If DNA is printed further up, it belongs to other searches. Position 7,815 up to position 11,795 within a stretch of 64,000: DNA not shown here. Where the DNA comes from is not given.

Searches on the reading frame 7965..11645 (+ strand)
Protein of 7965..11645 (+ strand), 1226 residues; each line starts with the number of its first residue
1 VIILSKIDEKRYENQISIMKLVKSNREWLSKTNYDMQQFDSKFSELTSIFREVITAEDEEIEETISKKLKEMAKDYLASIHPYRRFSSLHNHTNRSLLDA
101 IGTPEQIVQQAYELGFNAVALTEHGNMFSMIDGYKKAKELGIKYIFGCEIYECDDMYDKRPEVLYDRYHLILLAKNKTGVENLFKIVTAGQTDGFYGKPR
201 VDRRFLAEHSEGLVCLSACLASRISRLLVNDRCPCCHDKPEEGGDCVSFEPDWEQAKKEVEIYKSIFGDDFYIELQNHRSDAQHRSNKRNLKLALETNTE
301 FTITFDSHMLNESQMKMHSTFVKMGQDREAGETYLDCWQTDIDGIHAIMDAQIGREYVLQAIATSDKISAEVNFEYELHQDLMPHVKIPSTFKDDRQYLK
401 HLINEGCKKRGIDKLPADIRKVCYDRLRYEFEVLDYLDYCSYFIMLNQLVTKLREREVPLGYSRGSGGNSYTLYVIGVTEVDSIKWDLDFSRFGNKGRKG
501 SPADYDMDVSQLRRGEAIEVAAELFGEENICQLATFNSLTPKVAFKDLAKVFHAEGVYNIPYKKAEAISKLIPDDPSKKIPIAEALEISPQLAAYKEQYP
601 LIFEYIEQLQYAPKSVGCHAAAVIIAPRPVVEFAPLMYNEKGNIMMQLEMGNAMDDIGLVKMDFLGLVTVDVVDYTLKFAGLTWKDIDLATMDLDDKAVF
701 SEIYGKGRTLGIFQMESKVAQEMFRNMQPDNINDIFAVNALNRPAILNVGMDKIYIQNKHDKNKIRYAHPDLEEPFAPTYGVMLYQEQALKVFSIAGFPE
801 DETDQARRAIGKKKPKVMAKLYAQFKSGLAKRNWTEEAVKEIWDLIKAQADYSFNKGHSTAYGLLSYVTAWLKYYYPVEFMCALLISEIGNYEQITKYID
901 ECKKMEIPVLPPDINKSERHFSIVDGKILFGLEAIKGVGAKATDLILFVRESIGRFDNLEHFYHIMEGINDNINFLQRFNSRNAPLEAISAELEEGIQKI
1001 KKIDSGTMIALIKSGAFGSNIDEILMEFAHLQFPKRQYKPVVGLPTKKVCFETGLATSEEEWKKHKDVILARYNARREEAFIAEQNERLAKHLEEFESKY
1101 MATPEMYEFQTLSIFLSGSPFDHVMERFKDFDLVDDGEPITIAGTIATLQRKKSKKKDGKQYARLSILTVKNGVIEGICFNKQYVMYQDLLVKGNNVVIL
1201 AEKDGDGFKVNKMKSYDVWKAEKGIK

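Call 12: search_protein_families(library=phrogs, proteins=[window:7965-11645:+], max_evalue=0.0001)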
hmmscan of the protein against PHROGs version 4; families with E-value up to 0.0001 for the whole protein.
window:7965-11645:+ (1226 aa): 9 families
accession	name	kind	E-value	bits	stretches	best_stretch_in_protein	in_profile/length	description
phrog_405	-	DNA, RNA and nucleotide metabolism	1.2e-264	882.3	1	56-1216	14-1086/1190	DNA polymerase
phrog_11165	-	DNA, RNA and nucleotide metabolism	1.3e-94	318.7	1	396-953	12-578/782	DNA polymerase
phrog_12219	-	DNA, RNA and nucleotide metabolism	2.5e-70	238.8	1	504-950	3-488/823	DNA polymerase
phrog_7513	-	unknown function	2.6e-70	238.5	1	85-498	10-448/461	-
phrog_21652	-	DNA, RNA and nucleotide metabolism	8.1e-48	164.2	1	467-829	37-428/476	DNA polymerase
phrog_13169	-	DNA, RNA and nucleotide metabolism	1.5e-29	104.2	2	360-520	274-435/463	DNA polymerase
phrog_4335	-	unknown function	2.9e-18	67.3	1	835-952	14-131/421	-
phrog_11127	-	DNA, RNA and nucleotide metabolism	5.4e-11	43.7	1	425-493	101-169/171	DNA polymerase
phrog_20695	-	DNA, RNA and nucleotide metabolism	6.1e-06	26.3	0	891-964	35-106/440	DNA binding protein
